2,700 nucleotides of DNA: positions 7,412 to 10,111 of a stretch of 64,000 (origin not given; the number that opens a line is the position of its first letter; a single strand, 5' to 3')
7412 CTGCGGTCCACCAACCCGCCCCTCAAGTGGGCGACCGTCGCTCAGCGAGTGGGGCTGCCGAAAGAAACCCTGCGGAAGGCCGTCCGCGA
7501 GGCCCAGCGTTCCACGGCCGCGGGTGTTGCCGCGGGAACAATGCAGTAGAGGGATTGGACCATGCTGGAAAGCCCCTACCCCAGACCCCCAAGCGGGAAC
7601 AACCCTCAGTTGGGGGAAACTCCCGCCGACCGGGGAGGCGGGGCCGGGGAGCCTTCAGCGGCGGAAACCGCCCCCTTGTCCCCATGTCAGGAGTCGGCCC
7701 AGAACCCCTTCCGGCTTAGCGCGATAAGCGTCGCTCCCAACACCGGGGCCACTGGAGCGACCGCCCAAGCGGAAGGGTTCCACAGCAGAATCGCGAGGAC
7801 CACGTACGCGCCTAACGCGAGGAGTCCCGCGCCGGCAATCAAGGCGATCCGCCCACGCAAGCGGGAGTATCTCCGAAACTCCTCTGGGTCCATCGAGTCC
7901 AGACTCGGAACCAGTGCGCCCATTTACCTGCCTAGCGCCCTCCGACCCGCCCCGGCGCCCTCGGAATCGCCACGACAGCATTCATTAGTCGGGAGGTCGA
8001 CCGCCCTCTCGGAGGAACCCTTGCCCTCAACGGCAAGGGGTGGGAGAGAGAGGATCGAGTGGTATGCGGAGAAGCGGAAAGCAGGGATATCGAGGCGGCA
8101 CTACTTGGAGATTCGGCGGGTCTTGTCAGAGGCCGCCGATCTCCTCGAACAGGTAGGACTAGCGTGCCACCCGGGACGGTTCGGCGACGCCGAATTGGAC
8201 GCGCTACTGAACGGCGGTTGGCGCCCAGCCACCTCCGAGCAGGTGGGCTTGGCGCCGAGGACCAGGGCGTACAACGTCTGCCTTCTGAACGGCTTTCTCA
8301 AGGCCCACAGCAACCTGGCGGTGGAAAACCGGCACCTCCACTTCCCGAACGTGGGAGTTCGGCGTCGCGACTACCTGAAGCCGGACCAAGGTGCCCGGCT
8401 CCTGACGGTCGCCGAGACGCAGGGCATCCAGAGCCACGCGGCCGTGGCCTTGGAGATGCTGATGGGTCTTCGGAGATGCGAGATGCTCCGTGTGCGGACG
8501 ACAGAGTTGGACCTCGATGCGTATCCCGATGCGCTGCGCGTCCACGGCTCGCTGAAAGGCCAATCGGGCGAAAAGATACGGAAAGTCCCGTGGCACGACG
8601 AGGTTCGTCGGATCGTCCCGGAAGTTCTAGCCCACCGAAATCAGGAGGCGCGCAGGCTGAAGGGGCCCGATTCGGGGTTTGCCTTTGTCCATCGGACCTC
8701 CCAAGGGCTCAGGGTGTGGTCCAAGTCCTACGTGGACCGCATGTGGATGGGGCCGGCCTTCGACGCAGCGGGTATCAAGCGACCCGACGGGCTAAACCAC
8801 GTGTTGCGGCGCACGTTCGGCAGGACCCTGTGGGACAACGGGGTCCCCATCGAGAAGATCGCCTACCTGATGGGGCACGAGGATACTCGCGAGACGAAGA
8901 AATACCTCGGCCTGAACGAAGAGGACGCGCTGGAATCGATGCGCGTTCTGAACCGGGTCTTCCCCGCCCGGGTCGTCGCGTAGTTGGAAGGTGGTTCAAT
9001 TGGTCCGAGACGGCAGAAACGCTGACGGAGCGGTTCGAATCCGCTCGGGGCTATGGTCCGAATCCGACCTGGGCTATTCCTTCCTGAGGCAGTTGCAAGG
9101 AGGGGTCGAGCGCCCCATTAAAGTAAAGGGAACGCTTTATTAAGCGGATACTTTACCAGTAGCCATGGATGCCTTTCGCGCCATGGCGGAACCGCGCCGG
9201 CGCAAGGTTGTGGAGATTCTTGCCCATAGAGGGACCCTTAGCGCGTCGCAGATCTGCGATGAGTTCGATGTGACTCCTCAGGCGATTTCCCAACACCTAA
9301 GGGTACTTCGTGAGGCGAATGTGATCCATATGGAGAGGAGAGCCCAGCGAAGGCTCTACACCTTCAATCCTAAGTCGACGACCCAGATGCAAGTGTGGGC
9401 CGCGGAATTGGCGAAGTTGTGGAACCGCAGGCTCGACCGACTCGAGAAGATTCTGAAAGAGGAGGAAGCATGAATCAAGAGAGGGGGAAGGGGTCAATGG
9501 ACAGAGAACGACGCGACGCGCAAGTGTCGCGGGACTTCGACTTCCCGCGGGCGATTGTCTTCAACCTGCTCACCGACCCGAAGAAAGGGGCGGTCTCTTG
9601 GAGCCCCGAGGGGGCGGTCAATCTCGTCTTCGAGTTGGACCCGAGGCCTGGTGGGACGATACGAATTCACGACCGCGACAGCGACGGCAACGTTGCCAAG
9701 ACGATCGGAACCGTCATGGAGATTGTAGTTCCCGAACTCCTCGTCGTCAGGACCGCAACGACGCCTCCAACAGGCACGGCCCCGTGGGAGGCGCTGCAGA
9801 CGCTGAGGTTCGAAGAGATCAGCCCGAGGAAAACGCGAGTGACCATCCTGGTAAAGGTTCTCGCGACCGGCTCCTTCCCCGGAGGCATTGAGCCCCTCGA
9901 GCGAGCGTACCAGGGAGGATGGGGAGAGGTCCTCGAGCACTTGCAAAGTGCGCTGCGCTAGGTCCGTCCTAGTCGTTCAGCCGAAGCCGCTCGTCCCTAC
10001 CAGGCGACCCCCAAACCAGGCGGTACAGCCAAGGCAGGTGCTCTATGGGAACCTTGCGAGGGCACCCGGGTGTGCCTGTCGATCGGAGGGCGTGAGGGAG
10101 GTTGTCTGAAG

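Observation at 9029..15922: Exact 18-bp direct repeat built from a tRNA 3' end brackets a 6.9-kb accessory island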

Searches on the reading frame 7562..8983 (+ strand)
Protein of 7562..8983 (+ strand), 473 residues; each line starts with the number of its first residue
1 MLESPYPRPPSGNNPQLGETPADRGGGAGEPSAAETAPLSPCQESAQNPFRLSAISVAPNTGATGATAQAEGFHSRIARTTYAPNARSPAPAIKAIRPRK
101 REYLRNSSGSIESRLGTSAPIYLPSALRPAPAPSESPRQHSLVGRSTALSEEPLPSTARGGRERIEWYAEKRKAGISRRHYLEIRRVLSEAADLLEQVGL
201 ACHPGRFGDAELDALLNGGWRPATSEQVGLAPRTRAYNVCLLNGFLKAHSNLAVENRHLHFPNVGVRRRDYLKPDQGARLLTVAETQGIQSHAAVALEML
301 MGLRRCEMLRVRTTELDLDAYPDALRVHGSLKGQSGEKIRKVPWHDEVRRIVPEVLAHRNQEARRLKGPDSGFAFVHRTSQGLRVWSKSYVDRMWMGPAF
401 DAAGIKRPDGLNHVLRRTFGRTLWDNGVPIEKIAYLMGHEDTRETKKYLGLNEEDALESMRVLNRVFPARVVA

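Call 12: search_protein_families(library=pfam, proteins=[window:7562-8983:+], max_evalue=0.01)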
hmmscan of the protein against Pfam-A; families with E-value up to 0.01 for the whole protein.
window:7562-8983:+ (473 aa): 1 family
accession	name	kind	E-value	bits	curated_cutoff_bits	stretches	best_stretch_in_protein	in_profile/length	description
PF00589.27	Phage_integrase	-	2e-15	57.4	27.1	1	271-453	2-170/172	Phage integrase family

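Call 15: find_encoding_contigs(protein=window:7562-8983:+, flank=10000, max_places=6)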
Protein window:7562-8983:+ (473 aa): no gene with exactly this product is on record in the collection.

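Call 26: find_related_loci(query=window:7562-8983:+, collection=viral_contigs, flank=10000)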
Query window:7562-8983:+ (473 aa) in viral_contigs; peptide patterns used: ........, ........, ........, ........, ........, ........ (x = any residue, [..] = any of these).
12 stretches matched a pattern, but none encodes a relative of the query by tblastn (E <= 1e-3).

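Call 29: find_homologous_proteins(query=window:7562-8983:+, max_evalue=1e-10)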
Query window:7562-8983:+ (473 aa): 25 proteins with E <= 1e-10 among 8000 candidates.
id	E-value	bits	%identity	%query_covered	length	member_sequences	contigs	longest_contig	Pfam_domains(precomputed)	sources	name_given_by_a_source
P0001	5.6e-199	680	90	69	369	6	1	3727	PF00589.28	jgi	jgi:integrase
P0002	2.5e-195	668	89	69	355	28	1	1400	PF00589.28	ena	-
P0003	2.3e-161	556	83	60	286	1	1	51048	PF00589.28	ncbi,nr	ncbi:MAG: site-specific integrase [Thermoplasmata archaeon]|nr:site-specific integrase [Thermoplasma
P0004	9.0e-155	534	79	62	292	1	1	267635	PF00589.28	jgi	jgi:integrase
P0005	1.1e-144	501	69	69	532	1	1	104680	PF00589.28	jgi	jgi:integrase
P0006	5.4e-144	499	70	66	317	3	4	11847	PF00589.28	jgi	jgi:integrase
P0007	6.4e-134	466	57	85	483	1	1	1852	PF00589.28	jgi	jgi:integrase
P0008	5.7e-102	360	57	67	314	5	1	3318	PF00589.28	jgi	jgi:integrase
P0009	6.2e-102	360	56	67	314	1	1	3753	PF00589.28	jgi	jgi:integrase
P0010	1.3e-100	356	57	64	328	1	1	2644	PF00589.28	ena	-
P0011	3.6e-100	354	53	69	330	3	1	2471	PF00589.28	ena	-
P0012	1.1e-98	349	55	64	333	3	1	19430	PF00589.28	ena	-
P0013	6.6e-98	347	56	67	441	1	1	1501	PF00589.28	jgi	jgi:integrase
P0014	9.7e-96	340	56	64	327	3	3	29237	PF00589.28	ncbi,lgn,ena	-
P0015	4.2e-95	338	55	64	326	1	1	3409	PF00589.28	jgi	jgi:integrase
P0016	6.6e-95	337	53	67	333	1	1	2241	PF00589.28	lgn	-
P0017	4.9e-93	331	53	67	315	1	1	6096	PF00589.28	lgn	-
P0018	7.4e-92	327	53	69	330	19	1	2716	PF00589.28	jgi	jgi:integrase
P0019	4.1e-91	324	54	66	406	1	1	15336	PF00589.28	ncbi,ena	-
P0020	9.4e-88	313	52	66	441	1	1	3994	PF00589.28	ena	-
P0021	3.3e-84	302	56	56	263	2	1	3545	PF00589.28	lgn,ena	-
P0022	1.0e-43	168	38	66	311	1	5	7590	PF00589.28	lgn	-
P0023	1.9e-21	95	30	57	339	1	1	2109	PF00589.28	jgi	jgi:integrase/recombinase XerD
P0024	1.4e-14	72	28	57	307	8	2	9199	PF13495.13,PF00589.28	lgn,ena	-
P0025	4.3e-12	64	34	36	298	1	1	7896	PF00589.28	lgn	-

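Call 30: find_encoding_contigs(protein=P0003, flank=10000, max_places=3)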
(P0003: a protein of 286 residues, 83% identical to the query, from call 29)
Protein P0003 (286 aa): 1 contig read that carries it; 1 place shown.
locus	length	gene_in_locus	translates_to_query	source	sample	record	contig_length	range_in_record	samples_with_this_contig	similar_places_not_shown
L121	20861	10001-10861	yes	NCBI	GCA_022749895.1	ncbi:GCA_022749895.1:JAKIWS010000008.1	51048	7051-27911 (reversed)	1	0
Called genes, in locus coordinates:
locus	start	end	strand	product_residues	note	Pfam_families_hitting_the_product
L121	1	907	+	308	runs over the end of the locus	PF00753:Lactamase_B, PF12706:Lactamase_B_2 (weak)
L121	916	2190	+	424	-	PF07690:MFS_1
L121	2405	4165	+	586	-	-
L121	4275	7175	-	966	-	PF13415:Beta-prop_FBX42, PF24681:Kelch_KLHDC2_KLHL20_DRC7, PF24981:Beta-prop_ATRN-LZTR1, PF18911:PKD_4, PF00801:PKD, PF18911:PKD_4, PF18911:PKD_4, PF00801:PKD, +2 more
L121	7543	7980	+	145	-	-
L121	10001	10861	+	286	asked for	PF00589:Phage_integrase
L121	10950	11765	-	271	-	PF01209:Ubie_methyltran, PF13489:Methyltransf_23, PF01135:PCMT, PF02353:CMAS (weak), PF13847:Methyltransf_31, PF08241:Methyltransf_11, PF08242:Methyltransf_12, PF13649:Methyltransf_25, +3 more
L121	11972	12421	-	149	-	PF01850:PIN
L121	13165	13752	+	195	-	PF13419:HAD_2, PF00702:Hydrolase, PF13242:Hydrolase_like (weak)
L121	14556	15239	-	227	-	PF02678:Pirin (weak), PF02311:AraC_binding (faint)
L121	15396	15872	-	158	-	PF19609:DUF6114 (weak)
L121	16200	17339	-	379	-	-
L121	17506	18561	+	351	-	-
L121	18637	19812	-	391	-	PF00850:Hist_deacetyl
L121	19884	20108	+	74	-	-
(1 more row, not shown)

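Call 31: find_encoding_contigs(protein=P0004, flank=10000, max_places=3)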
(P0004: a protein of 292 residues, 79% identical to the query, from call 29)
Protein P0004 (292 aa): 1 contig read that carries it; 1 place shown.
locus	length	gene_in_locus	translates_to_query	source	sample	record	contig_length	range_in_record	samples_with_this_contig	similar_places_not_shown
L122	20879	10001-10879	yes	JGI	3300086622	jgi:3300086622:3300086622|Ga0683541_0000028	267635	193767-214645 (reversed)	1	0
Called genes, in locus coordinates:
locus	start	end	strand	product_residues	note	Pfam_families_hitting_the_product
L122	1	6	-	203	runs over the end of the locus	-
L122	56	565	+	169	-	-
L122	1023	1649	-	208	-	-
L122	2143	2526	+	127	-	-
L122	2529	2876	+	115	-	-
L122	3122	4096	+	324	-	PF00589:Phage_integrase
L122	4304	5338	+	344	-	-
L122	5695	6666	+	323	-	-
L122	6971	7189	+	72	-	-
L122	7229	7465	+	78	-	-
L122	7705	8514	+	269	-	-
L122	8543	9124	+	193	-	PF00239:Resolvase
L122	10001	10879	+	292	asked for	PF00589:Phage_integrase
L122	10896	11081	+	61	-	-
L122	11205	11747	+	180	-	PF02359:CDC48_N, PF02933:CDC48_2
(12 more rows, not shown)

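Call 32: find_encoding_contigs(protein=P0005, flank=10000, max_places=3)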
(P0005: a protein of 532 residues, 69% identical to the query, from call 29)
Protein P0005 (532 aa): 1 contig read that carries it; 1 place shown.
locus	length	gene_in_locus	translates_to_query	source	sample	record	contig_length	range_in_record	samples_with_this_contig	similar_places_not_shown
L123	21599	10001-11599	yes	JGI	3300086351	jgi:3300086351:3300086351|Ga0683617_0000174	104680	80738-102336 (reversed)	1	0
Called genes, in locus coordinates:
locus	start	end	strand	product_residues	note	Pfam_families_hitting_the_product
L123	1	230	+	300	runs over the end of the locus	-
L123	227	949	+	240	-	PF02163:Peptidase_M50 (faint)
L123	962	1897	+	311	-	PF00753:Lactamase_B, PF23023:Anti-Pycsar_Apyc1 (weak), PF12706:Lactamase_B_2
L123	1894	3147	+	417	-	PF07690:MFS_1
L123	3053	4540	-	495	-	PF00224:PK, PF02887:PK_C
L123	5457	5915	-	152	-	PF01957:NfeD (weak)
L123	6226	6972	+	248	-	-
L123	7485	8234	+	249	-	PF10137:CAP12-PCTIR_TIR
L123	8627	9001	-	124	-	-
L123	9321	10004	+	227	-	PF00239:Resolvase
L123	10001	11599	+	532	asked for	PF00589:Phage_integrase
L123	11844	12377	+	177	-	-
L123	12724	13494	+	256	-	PF24741:AlkZ-rel (weak)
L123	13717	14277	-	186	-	-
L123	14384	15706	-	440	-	PF01566:Nramp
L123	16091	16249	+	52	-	-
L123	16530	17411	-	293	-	PF01135:PCMT (weak), PF01209:Ubie_methyltran, PF05175:MTS, PF13489:Methyltransf_23, PF13847:Methyltransf_31, PF08241:Methyltransf_11, PF08242:Methyltransf_12, PF13649:Methyltransf_25, +2 more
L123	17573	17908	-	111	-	PF00903:Glyoxalase, PF18029:Glyoxalase_6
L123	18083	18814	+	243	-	-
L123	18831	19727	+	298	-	PF00005:ABC_tran, PF02463:SMC_N (faint), PF13304:AAA_21 (faint)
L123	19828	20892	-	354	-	PF06224:AlkZ-like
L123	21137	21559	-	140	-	PF01741:MscL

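Call 68: search_dna_similar(query=window:7562-8983:+, collection=phages, mode=protein, max_evalue=0.001, max_rows=12)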
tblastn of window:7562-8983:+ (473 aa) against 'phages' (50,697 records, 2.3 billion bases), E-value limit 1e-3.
Records with a match: 10; places in all: 10; records where one place covers at least 80% of the query: 0.
Best place of each record, by identity: <60% 10.
By first word of the organism name: Bacillus 5; Clostridium 2; Rhodococcus 1; Microcystis 1; Clostridioides 1.
By host as written in the record: Bacillus subtilis 2; Clostridium difficile 2; Rhodococcus opacus 1; Bacillus pumilus strain 145 1; Microcystis aeruginosa FACHB-469 1; Bacillus subtilis 18 1; Bacillus australimaris strain KR4M-27 1; Clostridioides difficile 1.
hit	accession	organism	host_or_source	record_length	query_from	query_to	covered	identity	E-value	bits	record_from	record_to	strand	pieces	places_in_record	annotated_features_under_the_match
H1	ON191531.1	Rhodococcus phage Mbo2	Rhodococcus opacus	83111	290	460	36%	29.3%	1e-4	51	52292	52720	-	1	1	XerC-like tyrosine recombinase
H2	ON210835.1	Bacillus phage 268TH002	Bacillus subtilis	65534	295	462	36%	28.3%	9e-5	51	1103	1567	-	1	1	3: tyrosine-type recombinase/integrase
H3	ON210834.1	Bacillus phage 268TH007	Bacillus subtilis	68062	295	462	36%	28.3%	9e-5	51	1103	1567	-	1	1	3: tyrosine-type recombinase/integrase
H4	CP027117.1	Bacillus phage EZ-2018a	Bacillus pumilus strain 145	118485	246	448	43%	23.1%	1e-4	51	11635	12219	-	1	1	record has no annotation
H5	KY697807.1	Microcystis phage MACPNOA1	Microcystis aeruginosa FACHB-469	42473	302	455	33%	30.2%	1e-6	57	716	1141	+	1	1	site-specific recombinase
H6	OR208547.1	Bacillus phage phi18-2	Bacillus subtilis 18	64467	329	462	28%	29.9%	7e-5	52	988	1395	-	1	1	tyrosine-type recombinase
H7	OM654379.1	Bacillus phage vB_BauS_KLEB27-1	Bacillus australimaris strain KR4M-27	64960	329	462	28%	26.7%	2e-5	54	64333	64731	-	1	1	integrase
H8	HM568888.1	Clostridium phage phiCD38-2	Clostridium difficile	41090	407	464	12%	39.7%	8e-4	48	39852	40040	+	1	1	integrase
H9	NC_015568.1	Clostridium phage phiCD38-2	Clostridium difficile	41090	407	464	12%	39.7%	8e-4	48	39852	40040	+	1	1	tyrosine-type recombinase/integrase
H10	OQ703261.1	Clostridioides phage AR1075-1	Clostridioides difficile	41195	407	464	12%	39.7%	8e-4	48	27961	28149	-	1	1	xerC: tyrosine recombinase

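Call 69: search_dna_similar(query=window:7562-8983:+, collection=plasmids, mode=protein, max_evalue=0.001, max_rows=12)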
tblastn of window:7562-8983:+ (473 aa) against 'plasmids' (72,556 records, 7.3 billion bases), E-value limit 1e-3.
Records with a match: 53; places in all: 54; records where one place covers at least 80% of the query: 0.
Best place of each record, by identity: <60% 53.
By first word of the organism name: Bacillus 39; Clostridium 4; Arthrobacter 2; Agrobacterium 1; Nocardiopsis 1; Fulvitalea 1; Rhodococcus 1; Tenacibaculum 1; Paenibacillus 1; Leptospira 1; and 1 more.
By predicted mobility (MOB-suite, as given by PLSDB): conjugative 37; non-mobilizable 14; mobilizable 2.
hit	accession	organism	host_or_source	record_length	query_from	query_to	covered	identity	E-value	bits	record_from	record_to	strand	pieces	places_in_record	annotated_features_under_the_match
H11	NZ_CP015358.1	Bacillus thuringiensis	Caenorhabditis elegans,whole organism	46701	154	471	67%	24.2%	1e-3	49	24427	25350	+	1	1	tyrosine-type recombinase/integrase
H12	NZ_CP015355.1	Bacillus thuringiensis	Caenorhabditis elegans,whole organism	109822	154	471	67%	24.2%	1e-3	49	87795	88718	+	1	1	tyrosine-type recombinase/integrase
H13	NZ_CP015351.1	Bacillus thuringiensis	Caenorhabditis elegans,whole organism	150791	154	471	67%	24.2%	1e-3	49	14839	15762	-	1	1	tyrosine-type recombinase/integrase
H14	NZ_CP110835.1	Agrobacterium sp. 13-2099-1-2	quaking aspen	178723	204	460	54%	23.8%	7e-4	50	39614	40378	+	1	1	tyrosine-type recombinase/integrase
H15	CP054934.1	Nocardiopsis flavescens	Single Cell,marine sediment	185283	280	462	39%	30.5%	3e-5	54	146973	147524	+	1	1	tyrosine-type recombinase/integrase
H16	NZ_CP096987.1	Clostridium felsineum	whole organism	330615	233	463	49%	22.7%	8e-6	56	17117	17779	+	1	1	tyrosine-type recombinase/integrase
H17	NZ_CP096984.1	Clostridium felsineum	whole organism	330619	233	463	49%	22.7%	8e-6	56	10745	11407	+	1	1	tyrosine-type recombinase/integrase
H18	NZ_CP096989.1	Clostridium felsineum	whole organism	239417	233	463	49%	22.7%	1e-5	56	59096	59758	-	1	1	site-specific integrase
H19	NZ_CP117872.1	Arthrobacter agilis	cell culture,Middle part of the water ...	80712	272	448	37%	29.7%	6e-4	50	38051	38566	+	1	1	tyrosine-type recombinase/integrase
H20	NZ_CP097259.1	Bacillus thuringiensis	pure culture,surface soil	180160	293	460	36%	30.9%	5e-6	57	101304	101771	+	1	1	tyrosine-type recombinase/integrase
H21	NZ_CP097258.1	Bacillus thuringiensis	pure culture,surface soil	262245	293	460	36%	30.9%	5e-6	57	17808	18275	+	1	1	tyrosine-type recombinase/integrase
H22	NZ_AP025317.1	Fulvitalea axinellae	-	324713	247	453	44%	24.1%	4e-5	54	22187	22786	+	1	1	xerA: site-specific tyrosine recombinase/integron integrase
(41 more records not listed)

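Call 70: search_protein_families(library=ncbifam, proteins=[window:7562-8983:+], max_evalue=0.01)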
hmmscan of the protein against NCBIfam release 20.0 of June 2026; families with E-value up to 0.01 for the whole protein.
window:7562-8983:+ (473 aa): 6 families
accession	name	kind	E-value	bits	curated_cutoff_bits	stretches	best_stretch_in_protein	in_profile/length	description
NF040815.2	recomb_XerA_Arch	equivalog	2.2e-12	47.1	220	1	241-455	67-258/263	site-specific tyrosine recombinase/integron integrase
TIGR02224.1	recomb_XerC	equivalog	1.3e-09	37.9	335.15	1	272-454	107-280/295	tyrosine recombinase XerC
TIGR02225.1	recomb_XerD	equivalog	6.1e-07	29.1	329.6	1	257-454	89-277/290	site-specific tyrosine recombinase XerD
NF001399.0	PRK00283.1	subfamily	4.3e-05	22.9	279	1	258-454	100-286/300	tyrosine recombinase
TIGR02249.1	integrase_gron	subfamily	0.00021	20.8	265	0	399-455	249-304/315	integron integrase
NF002331.0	PRK01287.1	subfamily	0.0019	17.2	371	1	285-448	158-309/365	site-specific tyrosine recombinase XerC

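Call 74: search_protein_families(library=phrogs, proteins=[window:7562-8983:+], max_evalue=0.001)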
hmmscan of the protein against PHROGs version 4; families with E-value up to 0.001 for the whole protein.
window:7562-8983:+ (473 aa): 2 families
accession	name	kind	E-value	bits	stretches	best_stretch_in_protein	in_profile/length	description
phrog_1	-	integration and excision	3.1e-21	77.3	1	230-469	224-453/611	integrase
phrog_216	-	integration and excision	1.1e-18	68.3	1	266-465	50-238/301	integrase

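Call 75: find_encoding_contigs(protein=P0001, flank=10000, max_places=4)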
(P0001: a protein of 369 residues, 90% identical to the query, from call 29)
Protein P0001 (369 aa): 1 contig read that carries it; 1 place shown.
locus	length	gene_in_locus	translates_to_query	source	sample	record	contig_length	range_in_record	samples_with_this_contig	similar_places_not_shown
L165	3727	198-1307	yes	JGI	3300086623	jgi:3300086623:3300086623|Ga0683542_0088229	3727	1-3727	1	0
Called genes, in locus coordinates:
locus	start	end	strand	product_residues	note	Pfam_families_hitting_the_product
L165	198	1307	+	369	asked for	PF00589:Phage_integrase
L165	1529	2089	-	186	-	PF01243:PNPOx_N, PF12900:Pyridox_ox_2 (weak)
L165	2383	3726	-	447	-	?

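Call 76: find_encoding_contigs(protein=P0006, flank=10000, max_places=4)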
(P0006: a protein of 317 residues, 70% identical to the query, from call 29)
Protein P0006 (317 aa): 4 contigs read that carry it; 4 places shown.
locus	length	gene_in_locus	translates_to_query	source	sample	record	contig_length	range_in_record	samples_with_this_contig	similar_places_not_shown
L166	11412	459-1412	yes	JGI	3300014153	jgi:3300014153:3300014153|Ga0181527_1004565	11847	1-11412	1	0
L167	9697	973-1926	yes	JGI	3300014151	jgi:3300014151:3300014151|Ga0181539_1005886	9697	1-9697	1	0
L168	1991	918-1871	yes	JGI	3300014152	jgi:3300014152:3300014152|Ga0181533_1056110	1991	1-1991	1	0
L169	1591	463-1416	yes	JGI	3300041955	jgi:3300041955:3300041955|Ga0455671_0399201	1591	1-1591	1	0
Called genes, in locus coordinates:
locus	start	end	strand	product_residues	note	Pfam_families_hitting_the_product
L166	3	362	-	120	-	?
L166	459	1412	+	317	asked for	PF00589:Phage_integrase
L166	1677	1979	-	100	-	-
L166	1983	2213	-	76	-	-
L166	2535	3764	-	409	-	PF05977:MFS_3, PF07690:MFS_1 (weak)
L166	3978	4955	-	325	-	PF00701:DHDPS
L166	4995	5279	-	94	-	PF01206:TusA (weak)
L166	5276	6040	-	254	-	PF04476:4HFCP_synth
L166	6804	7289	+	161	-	PF00582:Usp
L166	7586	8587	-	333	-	PF00288:GHMP_kinases_N, PF08544:GHMP_kinases_C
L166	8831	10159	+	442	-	PF01212:Beta_elim_lyase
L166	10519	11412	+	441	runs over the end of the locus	-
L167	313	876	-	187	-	-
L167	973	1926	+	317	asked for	PF00589:Phage_integrase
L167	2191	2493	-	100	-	-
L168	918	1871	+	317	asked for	PF00589:Phage_integrase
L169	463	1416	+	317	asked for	PF00589:Phage_integrase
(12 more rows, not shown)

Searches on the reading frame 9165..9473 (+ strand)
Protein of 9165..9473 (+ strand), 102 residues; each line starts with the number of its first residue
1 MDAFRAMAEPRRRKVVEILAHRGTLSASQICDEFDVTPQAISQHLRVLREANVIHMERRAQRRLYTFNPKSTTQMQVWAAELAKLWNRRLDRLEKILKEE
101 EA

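Call 12: search_protein_families(library=pfam, proteins=[window:9165-9473:+], max_evalue=0.01)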
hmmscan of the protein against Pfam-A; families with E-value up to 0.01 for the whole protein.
window:9165-9473:+ (102 aa): 15 families
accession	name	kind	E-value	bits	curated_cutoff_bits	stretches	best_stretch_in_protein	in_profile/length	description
PF12840.13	HTH_20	-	9.6e-13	48.3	27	1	7-56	1-50/51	Helix-turn-helix domain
PF01022.26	HTH_5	-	1.4e-11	44.5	22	1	10-54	2-45/47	Bacterial regulatory protein, arsR family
PF08279.18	HTH_11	-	4.3e-08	33.3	25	1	11-55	1-47/55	HTH domain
PF13412.12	HTH_24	-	2.9e-06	27.2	21.9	1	11-54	4-47/48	Winged helix-turn-helix DNA-binding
PF12802.13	MarR_2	-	2.3e-05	24.9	27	1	18-55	13-51/61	MarR family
PF24033.1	DUF7342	-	4.8e-05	23.8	31.6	1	11-77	6-70/150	Family of unknown function (DUF7342)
PF08100.18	Dimerisation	-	0.00012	22.2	25.6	1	14-73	29-89/93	O-methyltransferase dimerisation domain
PF21476.4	PF0610-like_N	-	0.00014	22.5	33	1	11-48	2-38/50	PF0610-like, N-terminal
PF02002.24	TFIIE_alpha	-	0.00042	20.6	22.9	1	6-98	9-97/105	TFIIE alpha subunit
PF13518.12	HTH_28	-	0.0013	19.2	25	1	11-53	1-41/52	Helix-turn-helix domain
PF25212.1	HVO_A0114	-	0.0016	18.7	27.6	1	2-62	14-74/84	HVO_A0114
PF08220.18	HTH_DeoR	-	0.0021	18.2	21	1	11-55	1-45/57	DeoR-like helix-turn-helix domain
PF13463.12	HTH_27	-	0.0044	17.7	22.2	1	15-67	8-62/68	Winged helix DNA-binding domain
PF13601.12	HTH_34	-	0.0048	17.5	27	1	14-63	4-53/80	Winged helix DNA-binding domain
PF01047.28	MarR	-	0.0068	16.7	24.6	0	14-58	7-51/59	MarR family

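Call 16: find_encoding_contigs(protein=window:9165-9473:+, flank=10000, max_places=6)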
Protein window:9165-9473:+ (102 aa): no gene with exactly this product is on record in the collection.

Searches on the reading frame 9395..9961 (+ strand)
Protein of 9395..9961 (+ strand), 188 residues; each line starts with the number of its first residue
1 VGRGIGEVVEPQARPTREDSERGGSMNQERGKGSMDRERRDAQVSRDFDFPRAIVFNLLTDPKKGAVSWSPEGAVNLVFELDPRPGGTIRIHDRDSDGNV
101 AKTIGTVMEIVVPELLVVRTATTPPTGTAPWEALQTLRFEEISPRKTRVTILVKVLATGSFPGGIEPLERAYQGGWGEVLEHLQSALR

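Call 12: search_protein_families(library=pfam, proteins=[window:9395-9961:+], max_evalue=0.01)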
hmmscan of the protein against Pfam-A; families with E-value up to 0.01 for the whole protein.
window:9395-9961:+ (188 aa): 2 families
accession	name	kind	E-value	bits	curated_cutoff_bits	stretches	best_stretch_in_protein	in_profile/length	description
PF08327.17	AHSA1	-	2.9e-12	47.3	22.1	1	49-187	1-124/125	Activator of Hsp90 ATPase homolog 1-like protein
PF10604.15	Polyketide_cyc2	-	0.0085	16.8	27.4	1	42-185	4-139/142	Polyketide cyclase / dehydrase and lipid transport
